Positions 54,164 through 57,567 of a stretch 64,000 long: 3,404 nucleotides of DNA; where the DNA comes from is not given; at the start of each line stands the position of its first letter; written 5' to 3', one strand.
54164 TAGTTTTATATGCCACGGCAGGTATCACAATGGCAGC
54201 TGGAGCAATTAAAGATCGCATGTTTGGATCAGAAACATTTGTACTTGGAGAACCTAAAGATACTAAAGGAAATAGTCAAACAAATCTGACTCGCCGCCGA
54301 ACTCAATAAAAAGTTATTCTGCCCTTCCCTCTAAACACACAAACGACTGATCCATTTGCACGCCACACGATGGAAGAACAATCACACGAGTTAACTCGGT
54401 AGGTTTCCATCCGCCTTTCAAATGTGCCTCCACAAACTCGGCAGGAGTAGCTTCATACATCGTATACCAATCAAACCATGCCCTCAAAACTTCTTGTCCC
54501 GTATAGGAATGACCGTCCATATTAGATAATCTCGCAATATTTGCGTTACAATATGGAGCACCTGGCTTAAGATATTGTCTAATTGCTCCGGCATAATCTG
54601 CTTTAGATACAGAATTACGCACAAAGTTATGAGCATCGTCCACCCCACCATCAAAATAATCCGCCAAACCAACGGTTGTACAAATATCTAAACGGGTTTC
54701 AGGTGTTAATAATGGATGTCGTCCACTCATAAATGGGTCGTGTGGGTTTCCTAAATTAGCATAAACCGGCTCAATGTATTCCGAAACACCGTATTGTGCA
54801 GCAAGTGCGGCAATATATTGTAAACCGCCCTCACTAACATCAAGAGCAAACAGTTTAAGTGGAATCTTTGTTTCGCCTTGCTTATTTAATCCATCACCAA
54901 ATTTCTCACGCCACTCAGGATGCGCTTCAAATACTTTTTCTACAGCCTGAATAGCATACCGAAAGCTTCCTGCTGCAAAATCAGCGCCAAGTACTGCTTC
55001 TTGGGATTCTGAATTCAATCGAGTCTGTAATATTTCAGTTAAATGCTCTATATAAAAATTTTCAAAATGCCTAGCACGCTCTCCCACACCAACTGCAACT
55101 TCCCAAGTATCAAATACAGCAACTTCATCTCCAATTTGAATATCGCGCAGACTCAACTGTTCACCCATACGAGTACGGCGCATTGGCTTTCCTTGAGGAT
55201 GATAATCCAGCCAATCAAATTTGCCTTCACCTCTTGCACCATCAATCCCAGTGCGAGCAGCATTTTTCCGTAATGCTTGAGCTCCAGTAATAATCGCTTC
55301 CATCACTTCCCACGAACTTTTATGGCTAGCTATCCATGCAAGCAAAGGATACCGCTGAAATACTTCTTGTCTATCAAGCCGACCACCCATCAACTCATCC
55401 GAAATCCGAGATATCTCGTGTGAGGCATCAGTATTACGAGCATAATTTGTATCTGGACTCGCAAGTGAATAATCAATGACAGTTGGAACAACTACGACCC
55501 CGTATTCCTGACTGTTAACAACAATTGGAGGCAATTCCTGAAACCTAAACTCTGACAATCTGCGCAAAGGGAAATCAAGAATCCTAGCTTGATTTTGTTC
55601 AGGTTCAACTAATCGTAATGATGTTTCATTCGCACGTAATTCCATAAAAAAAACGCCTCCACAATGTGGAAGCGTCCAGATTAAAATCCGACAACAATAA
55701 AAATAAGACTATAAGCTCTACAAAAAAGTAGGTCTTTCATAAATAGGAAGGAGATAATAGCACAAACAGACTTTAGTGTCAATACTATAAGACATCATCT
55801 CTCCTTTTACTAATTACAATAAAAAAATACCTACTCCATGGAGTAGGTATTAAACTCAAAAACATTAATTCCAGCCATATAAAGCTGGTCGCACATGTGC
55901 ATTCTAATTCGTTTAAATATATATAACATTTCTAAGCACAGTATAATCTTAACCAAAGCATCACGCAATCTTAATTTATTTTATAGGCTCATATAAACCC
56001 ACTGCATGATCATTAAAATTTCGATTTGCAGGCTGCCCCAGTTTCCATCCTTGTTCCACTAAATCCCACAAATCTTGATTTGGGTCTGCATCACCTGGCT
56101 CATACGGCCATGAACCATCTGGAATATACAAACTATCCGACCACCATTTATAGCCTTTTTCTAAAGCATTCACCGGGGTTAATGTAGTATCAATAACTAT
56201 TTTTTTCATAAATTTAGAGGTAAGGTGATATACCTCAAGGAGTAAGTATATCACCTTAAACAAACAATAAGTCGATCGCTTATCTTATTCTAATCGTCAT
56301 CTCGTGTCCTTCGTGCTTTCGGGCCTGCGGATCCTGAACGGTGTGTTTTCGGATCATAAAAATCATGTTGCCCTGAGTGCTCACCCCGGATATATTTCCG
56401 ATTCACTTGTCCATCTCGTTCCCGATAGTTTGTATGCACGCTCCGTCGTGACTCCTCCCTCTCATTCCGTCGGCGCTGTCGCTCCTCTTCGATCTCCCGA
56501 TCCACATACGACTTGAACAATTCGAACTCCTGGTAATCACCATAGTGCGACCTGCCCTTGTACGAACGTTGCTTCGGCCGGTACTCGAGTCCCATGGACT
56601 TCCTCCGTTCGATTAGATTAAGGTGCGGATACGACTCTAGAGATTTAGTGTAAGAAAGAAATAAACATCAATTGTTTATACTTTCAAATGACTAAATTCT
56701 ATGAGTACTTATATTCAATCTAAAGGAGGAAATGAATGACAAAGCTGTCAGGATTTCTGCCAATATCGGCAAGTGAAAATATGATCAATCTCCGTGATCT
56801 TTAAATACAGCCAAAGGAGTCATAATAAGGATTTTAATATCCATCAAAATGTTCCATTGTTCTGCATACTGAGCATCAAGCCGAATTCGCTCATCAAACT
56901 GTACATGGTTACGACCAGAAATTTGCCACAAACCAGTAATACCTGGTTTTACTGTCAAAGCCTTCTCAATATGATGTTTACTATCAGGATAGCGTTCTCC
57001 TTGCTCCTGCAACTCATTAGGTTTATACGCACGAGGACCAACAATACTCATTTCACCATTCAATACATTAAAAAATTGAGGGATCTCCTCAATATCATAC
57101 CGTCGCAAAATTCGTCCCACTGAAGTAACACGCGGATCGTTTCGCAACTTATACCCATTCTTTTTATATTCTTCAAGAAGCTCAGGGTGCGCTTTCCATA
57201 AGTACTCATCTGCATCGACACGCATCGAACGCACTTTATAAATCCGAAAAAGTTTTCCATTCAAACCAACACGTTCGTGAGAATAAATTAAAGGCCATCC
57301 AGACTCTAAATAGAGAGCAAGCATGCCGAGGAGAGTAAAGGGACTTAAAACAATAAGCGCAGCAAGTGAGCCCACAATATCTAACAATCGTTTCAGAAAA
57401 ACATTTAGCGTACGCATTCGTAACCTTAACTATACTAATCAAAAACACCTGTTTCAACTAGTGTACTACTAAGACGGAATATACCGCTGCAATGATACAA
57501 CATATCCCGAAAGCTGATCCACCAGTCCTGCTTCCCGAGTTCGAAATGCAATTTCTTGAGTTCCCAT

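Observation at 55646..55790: Promoter, 100-nt leader and SD-sequestering terminator hairpin immediately before a 443-aa unknown gene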

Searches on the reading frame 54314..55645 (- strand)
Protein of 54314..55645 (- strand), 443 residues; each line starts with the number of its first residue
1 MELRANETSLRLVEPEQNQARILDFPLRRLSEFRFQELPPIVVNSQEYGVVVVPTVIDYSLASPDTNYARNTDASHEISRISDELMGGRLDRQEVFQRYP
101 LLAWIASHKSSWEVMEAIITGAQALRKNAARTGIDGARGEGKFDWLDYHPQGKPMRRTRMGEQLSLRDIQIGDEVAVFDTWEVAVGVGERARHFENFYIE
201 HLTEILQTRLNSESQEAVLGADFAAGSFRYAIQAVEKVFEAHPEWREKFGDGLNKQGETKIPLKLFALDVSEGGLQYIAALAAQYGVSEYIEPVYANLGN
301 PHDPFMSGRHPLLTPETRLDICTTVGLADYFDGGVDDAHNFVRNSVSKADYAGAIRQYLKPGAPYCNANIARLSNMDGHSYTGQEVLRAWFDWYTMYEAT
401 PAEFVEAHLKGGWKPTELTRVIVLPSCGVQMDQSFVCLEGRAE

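Call 6: search_protein_families(library=pfam, proteins=[window:54314-55645:-], max_evalue=0.1)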
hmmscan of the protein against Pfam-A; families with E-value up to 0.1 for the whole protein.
window:54314-55645:- (443 aa): 0 families

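Call 7: search_protein_families(library=ncbifam, proteins=[window:54314-55645:-], max_evalue=0.1)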
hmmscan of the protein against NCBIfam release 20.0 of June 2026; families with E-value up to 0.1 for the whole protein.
window:54314-55645:- (443 aa): 0 families
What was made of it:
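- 54314..55645 (-): Regulated gene, 443 aa: an N-terminal region of unknown fold plus a C-terminal class I SAM-dependent methyltransferase domain (about residues 185-443). No Pfam or NCBIfam hit (calls 6, 7).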

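Call 11: find_homologous_proteins(query=window:54314-55645:-)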
Query window:54314-55645:- (443 aa): 1 proteins with E <= 0.001 among 5187 candidates.
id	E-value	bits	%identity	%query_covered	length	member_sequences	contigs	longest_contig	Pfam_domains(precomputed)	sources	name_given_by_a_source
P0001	0.0e+0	1022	100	100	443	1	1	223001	-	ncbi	-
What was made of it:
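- Tried and rejected: The word-index search found only the protein itself (call 11).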

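Call 13: find_encoding_contigs(protein=P0001, flank=10000, max_places=5)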
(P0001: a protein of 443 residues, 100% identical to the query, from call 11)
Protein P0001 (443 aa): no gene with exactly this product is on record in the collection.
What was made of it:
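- Tried and rejected: The exact look-up of P0001 found no contig (call 13).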

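Call 18: search_protein_representatives(protein=window:54314-55645:-)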
Query: 443 residues. Proteins with E-value up to 0.001 (for the whole library): 4; up to 1e-10: 3; up to 1e-30: 1. The best 4 are listed.
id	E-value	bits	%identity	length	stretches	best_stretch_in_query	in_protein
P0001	0.0e+00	1022.0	100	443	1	1-443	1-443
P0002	5.2e-15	71.5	32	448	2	226-425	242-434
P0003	1.1e-13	67.1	29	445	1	181-431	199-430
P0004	3.3e-08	49.1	26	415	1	162-426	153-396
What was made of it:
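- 54314..55645 (-): Only three remote homologues were found among 1.84 billion representatives (call 18).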

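Call 22: search_solved_structures(query=A1, max_evalue=1)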
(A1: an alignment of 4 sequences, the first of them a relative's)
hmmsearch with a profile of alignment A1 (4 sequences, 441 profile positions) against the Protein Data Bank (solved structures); distinct sequences matched with E-value up to 1: 0.

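Call 23: search_protein_families(library=pfam, alignment_id=A1, max_evalue=1)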
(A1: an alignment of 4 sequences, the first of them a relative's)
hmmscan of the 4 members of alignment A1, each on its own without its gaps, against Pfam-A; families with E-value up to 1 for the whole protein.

A. member 1, P0001 (443 aa): 0 families

B. families by the number of members that match (of 4 scanned): 0 families
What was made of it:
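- On Class I SAM-dependent methyltransferase (for the regulated 443-aa protein): There is no sequence-level family (calls 6, 7, 22, 23).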

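Call 24: find_encoding_contigs(protein=P0002, flank=6000, max_places=4)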
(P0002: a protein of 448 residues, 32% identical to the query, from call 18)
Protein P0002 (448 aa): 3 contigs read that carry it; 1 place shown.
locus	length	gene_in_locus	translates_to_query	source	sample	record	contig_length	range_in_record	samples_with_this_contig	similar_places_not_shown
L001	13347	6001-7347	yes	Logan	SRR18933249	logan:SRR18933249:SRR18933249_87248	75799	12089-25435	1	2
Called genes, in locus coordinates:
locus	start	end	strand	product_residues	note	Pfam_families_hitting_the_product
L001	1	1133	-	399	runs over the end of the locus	PF01041:DegT_DnrJ_EryC1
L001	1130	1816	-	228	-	PF00561:Abhydrolase_1, PF12146:Hydrolase_4, PF12695:Abhydrolase_5 (faint), PF12697:Abhydrolase_6, PF06342:DUF1057 (weak), PF03096:Ndr (weak)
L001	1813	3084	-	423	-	PF08245:Mur_ligase_M, PF02875:Mur_ligase_C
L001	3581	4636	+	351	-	-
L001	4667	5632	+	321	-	PF00698:Acyl_transf_1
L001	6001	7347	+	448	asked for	-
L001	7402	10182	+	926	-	PF16927:HisKA_7TM, PF01590:GAF (faint), PF13185:GAF_2 (weak), PF13492:GAF_3 (weak), PF13185:GAF_2 (weak), PF00512:HisKA, PF02518:HATPase_c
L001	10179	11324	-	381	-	-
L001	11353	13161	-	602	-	PF00512:HisKA, PF02518:HATPase_c, PF00072:Response_reg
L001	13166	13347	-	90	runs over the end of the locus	-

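Call 25: find_encoding_contigs(protein=P0003, flank=6000, max_places=4)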
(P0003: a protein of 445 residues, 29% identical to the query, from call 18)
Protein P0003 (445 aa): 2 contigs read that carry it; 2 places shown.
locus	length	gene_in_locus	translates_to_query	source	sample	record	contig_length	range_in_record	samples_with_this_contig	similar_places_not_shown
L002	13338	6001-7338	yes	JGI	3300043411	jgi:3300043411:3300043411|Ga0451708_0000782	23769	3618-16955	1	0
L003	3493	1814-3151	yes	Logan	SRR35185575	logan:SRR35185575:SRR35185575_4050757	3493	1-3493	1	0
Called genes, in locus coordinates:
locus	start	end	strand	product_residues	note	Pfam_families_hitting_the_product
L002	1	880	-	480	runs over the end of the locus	PF00587:tRNA-synt_2b, PF03129:HGTP_anticodon, PF09180:ProRS-C_1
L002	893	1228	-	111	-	PF01588:tRNA_bind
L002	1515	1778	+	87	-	-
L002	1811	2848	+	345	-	PF11495:TrmB_EBD_N (faint), PF13091:PLDc_2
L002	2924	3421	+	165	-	PF22769:DCD, PF00692:dUTPase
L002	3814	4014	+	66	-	-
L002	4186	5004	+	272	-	PF00698:Acyl_transf_1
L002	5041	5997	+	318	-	PF01209:Ubie_methyltran, PF13489:Methyltransf_23, PF08241:Methyltransf_11, PF08242:Methyltransf_12, PF13649:Methyltransf_25, PF13847:Methyltransf_31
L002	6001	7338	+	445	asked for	-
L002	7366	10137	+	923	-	PF16927:HisKA_7TM, PF01590:GAF (faint), PF13492:GAF_3 (faint), PF13185:GAF_2, PF00512:HisKA, PF02518:HATPase_c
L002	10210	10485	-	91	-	-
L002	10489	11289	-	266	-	-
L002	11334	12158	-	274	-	PF02475:TRM5-TYW2_MTfase, PF05175:MTS (faint), PF06325:PrmA, PF01728:FtsJ (weak), PF12847:Methyltransf_18 (weak), PF13847:Methyltransf_31, PF08241:Methyltransf_11 (faint), PF13649:Methyltransf_25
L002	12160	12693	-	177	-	PF01862:PvlArgDC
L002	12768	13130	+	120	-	-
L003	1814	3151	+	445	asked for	-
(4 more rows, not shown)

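Call 26: find_encoding_contigs(protein=P0004, flank=6000, max_places=4)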
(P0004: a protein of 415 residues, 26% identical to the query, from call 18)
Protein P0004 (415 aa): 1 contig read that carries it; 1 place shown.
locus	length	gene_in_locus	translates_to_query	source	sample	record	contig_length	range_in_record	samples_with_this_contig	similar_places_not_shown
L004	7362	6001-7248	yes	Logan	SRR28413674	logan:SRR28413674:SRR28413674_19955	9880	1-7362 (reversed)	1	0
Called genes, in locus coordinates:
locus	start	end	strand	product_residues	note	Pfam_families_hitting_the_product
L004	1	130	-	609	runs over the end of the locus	PF02018:CBM_4_9, PF16841:CBM60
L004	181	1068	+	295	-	-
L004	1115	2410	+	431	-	PF01794:Ferric_reduct, PF08022:FAD_binding_8, PF00175:NAD_binding_1 (weak)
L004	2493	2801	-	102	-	-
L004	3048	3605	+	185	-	PF00293:NUDIX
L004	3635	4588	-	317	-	PF00698:Acyl_transf_1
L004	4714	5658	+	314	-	-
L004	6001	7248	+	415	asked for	-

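Call 50: find_homologous_proteins(query=A1, max_evalue=0.001)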
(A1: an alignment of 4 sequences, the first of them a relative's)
Query A1 (4 sequences) (443 aa, profile of the alignment): 2 proteins with E <= 0.001 among 6761 candidates.
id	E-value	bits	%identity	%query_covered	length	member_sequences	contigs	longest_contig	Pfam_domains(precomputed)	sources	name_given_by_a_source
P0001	2.5e-173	595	100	100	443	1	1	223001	-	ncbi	-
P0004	5.2e-170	584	24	60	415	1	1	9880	-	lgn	-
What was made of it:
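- Tried and rejected: The profile search added nothing (call 50).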

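Call 60: predict_structure(alignment_id=A1)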
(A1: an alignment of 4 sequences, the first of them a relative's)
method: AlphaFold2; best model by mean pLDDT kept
length: 443 residues; sequences in the alignment: 4
mean_pLDDT: 58.2   pTM: 0.62
mean pLDDT of the five models: 58.2, 52.9, 52.2, 49.0, 46.6
residues with pLDDT >= 90: 46; 70-90: 122; 50-70: 67; < 50: 208
segments of 3 or more residues with pLDDT < 50: 1-33, 63-182, 328-345, 371-398, 428-433
pLDDT, mean of each block of 10 residues (from residue 1): 28 30 30 60 83 76 43 38 41 43 39 40 35 30 29 28 28 36 58 84 94 89 65 90 93 87 84 69 87 71 54 68 65 37 54 80 80 38 40 47 83 87 59 60 69
secondary structure, 60 per line:
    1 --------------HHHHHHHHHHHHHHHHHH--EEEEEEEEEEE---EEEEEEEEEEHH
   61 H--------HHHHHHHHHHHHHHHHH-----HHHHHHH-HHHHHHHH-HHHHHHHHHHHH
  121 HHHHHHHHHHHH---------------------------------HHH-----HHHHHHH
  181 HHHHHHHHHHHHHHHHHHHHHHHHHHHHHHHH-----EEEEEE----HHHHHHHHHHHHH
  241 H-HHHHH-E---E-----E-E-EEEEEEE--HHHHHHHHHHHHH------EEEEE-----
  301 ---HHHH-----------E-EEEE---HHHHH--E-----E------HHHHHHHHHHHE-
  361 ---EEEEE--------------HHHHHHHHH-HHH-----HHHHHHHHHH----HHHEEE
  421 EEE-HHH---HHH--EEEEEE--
elements in order: H15-32 E35-45 E49-58 H70-86 H92-98 H100-107 H109-132 H174-212 E218-223 H228-241 H243-247 E263-269 H272-284 E291-295 H304-307 E321-324 H328-332 H348-358 E364-368 H383-391 H401-410 E418-423 E436-441
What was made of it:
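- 54314..55645 (-): AlphaFold2 is confident for the C-terminal half only (call 60).
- On Class I SAM-dependent methyltransferase (for the regulated 443-aa protein): The AlphaFold2 C-terminal half has pLDDT 80-94 in its core (call 60).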

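Call 63: fold_search(model_id=the predicted structure, library=pdb)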
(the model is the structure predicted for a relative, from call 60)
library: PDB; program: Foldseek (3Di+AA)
matches with E <= 10: 1601; with E <= 0.001: 427
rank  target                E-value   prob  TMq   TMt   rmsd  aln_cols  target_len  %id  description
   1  5m58_A                1.6e-07  1.00  0.30  0.53   9.0       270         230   14  Crystal structure of CouO, a C-methyltransferase from Streptomyces rishiriensis (released 2017-02-15)
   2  9sm1_C                2.2e-07  1.00  0.24  0.34  12.5       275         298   14  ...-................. from Pseudomonas chlororaphis in complex with SAH and FPP (released 2025-12-31)
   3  9sm1_F                3.9e-07  1.00  0.27  0.41  12.2       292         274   14  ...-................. from Pseudomonas chlororaphis in complex with SAH and FPP (released 2025-12-31)
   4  9sls_B                4.7e-07  1.00  0.26  0.42  13.2       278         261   12  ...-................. from Burkholderia sp. in complex with SAH (released 2025-12-31)
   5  9sls_A                5.9e-07  1.00  0.27  0.41  12.7       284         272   13  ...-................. from Burkholderia sp. in complex with SAH (released 2025-12-31)
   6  9sm1_E                6.2e-07  1.00  0.24  0.36  12.9       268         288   13  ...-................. from Pseudomonas chlororaphis in complex with SAH and FPP (released 2025-12-31)
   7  9sm1_B                8.3e-07  1.00  0.24  0.34  12.4       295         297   13  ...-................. from Pseudomonas chlororaphis in complex with SAH and FPP (released 2025-12-31)
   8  9sm1_A                8.8e-07  1.00  0.31  0.44   6.8       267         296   14  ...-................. from Pseudomonas chlororaphis in complex with SAH and FPP (released 2025-12-31)
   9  5mgz_A                8.8e-07  1.00  0.29  0.51   9.2       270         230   12  Streptomyces Spheroides NovO (8-demethylnovbiocic acid methyltransferase) with SAH (released 2017-01-18)
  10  8fts                  1.0e-06  1.00  0.32  0.41  13.2       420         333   12  SgvM methyltransferase with SAH and alpha-ketoleucine (released 2023-11-01)
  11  5m58_B                1.1e-06  1.00  0.30  0.53   8.9       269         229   13  Crystal structure of CouO, a C-methyltransferase from Streptomyces rishiriensis (released 2017-02-15)
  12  8ftr                  1.4e-06  1.00  0.32  0.40   9.9       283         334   13  SgvM methyltransferase with MTA and alpha-ketoleucine (released 2023-11-01)
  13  8g5s_A                1.4e-06  1.00  0.27  0.33   7.9       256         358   16  Crystal structure of apo TnmJ (released 2023-10-18)
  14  5f8e_B                1.4e-06  1.00  0.25  0.30   9.0       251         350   13  Rv2258c-SAH (released 2016-06-29)
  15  5f8c_B                1.6e-06  1.00  0.27  0.32   7.6       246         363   13  Rv2258c-unbound (released 2016-06-29)
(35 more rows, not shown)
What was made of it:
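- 54314..55645 (-): Foldseek against the PDB gives CouO, NovO, FPP-MT, SgvM and TleD at E about 1e-7 (call 63).
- On Class I SAM-dependent methyltransferase (for the regulated 443-aa protein): Foldseek hits to CouO, NovO, FPP-MT, SgvM and TleD have probability 1.00 and E about 1e-7 (call 63).
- The cargo enzymes are of natural-product type (call 63).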

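Call 70: list_cluster_members(proteins=[P0001])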
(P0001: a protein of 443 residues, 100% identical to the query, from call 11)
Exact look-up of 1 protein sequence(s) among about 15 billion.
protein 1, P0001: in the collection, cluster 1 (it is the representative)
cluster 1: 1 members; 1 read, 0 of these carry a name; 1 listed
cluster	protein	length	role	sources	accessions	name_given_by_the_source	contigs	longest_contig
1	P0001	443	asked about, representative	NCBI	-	-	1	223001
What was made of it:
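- Tried and rejected: The cluster look-up gave no name or accession (call 70).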

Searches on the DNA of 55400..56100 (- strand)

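Call 5: search_rna_families(source=window, start=55400, end=56100, threshold=evalue, max_evalue=10)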
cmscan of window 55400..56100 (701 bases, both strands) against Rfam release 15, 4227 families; matches with E-value up to 10: 14.
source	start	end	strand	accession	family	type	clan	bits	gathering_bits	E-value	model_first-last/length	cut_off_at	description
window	55646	55713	-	RF01859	Phe_leader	Cis-reg; leader;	-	23.3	55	0.19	1-125/125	no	Phenylalanine leader peptide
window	55819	55923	-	RF00515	PyrR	Cis-reg;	-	22.8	54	0.98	1-115/115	no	PyrR binding site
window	55812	55888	-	RF02732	JA04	Gene; sRNA;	-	21.5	81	1.6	1-81/81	no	Aggregatibacter sRNA JA04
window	55644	55736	-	RF00515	PyrR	Cis-reg;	-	20.1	54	3.1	1-115/115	no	PyrR binding site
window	55784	55850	+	RF02844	RefA9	Gene; antisense;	-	19.9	49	1.9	1-64/64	no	Enterococcus sRNA A9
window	55736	55851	+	RF02693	psm_mec_RNA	Gene; sRNA;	-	19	85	6.3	1-143/143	no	psm_mec locus RNA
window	55811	55866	-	RF02362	Yfr10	Gene; sRNA;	-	18.9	43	4.3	1-78/78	no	Cyanobacterial functional RNA 10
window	55813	55867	-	RF00257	mir-194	Gene; miRNA;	-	18.8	52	0.18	1-82/82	no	mir-194 microRNA precursor family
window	55645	55738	+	RF02515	AfaR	Gene; sRNA;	-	18.8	100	0.85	1-234/234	no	AfaR small RNA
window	55771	55848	-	RF00114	S15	Cis-reg; leader;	CL00121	16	39.5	0.39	7-85/117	no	Ribosomal S15 leader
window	55642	55677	-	RF00489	ctRNA_p42d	Gene; antisense;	-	15.4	50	3.2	1-46/46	no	ctRNA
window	55799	55825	+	RF01365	CRISPR-DR52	Gene; CRISPR;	-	15.3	50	7.6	1-37/37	no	CRISPR RNA direct repeat element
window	55748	55852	+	RF01822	RsaJ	Gene; sRNA;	-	13.8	100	1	1-287/287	no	RNA Staph. aureus A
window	55702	55743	+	RF03050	RAGATH-25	Gene; sRNA;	-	11.4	49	8.1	1-50/50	no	RAGATH-25 RNA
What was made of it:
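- On Riboswitch (any Rfam class): The best sub-threshold hits in 55400-56100 are 23 bits or lower, against cutoffs of 39-100 (call 5).
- Closest known: Classical amino-acid operon leader peptides. Different: The Rfam Phe_leader hit is only 23.3 bits against a cutoff of 55 (call 5).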

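Call 52: build_rna_model(alignment_id=A3)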
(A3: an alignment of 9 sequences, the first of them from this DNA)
Model R1 built from alignment A3 (9 sequences, 117 columns); structure: RNAalifold consensus.
model positions 112; base pairs 11; branch points 0; effective number of sequences 3.19; information 0.59 bits per position. Calibrated on 0.2 Mb of random sequence (short: E-values are rough).
structure used (alignment columns):
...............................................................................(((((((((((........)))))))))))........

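Call 54: search_with_rna_model(model_id=R1, sources=[window, L001, L002, L003, L004, L015, L016, L019, L006, L008, L009, L011, L017, L018, L013], max_evalue=1)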
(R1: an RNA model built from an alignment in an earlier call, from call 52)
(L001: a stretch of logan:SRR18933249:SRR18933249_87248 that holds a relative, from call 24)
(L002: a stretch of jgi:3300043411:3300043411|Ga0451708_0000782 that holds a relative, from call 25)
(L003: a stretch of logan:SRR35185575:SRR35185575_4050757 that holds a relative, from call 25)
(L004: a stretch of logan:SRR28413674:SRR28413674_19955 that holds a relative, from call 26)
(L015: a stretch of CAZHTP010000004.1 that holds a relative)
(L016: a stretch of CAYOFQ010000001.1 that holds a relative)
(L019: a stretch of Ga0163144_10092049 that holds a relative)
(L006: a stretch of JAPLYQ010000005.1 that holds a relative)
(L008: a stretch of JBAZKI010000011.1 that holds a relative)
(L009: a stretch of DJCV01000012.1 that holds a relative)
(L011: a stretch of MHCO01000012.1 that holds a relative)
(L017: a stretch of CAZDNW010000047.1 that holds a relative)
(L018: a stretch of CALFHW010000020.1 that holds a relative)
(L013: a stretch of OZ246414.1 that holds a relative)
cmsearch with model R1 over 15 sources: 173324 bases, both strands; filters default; matches with E-value up to 1: 14.
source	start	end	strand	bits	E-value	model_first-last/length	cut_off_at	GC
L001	5883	5994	+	113.5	3e-18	1-112/112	no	0.27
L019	3911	4021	-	108.9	2.1e-17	1-112/112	no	0.28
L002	4067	4176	+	104.5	1.3e-16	1-112/112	no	0.3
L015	3569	3681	+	94.1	1e-14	1-112/112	no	0.33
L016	4535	4643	-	92.9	1.8e-14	1-112/112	no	0.33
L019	4314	4423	-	92.5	2.1e-14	1-112/112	no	0.31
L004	5880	5987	+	91.4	3.2e-14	1-112/112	no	0.31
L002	3664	3776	+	91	3.9e-14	1-112/112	no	0.31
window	55646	55753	-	88.2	1.2e-13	1-112/112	no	0.34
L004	5950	6057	-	24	0.068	1-112/112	no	0.35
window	55820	55870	-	20.7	0.28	59-112/112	no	0.25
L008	2716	2816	+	20.6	0.29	1-112/112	no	0.3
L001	5955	5995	-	19.1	0.54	72-112/112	no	0.34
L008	2777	2831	-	19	0.58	58-112/112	no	0.31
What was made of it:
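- Tried and rejected: Covariance model R1 found only the nine known copies (call 54).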

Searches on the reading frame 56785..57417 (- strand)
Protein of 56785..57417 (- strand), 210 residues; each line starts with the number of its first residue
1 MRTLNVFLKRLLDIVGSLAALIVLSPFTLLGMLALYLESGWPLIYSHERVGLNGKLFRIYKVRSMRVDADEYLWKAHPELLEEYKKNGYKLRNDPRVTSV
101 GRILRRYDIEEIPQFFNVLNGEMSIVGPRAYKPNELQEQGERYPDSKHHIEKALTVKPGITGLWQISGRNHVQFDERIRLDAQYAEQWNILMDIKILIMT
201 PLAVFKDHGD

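Call 6: search_protein_families(library=pfam, proteins=[window:56785-57417:-], max_evalue=0.1)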
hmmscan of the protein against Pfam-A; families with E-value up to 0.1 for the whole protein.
window:56785-57417:- (210 aa): 1 family
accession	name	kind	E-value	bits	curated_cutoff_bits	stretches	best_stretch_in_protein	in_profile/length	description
PF02397.22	Bac_transf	-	1.7e-61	207.4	27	1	9-206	1-179/179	Bacterial sugar transferase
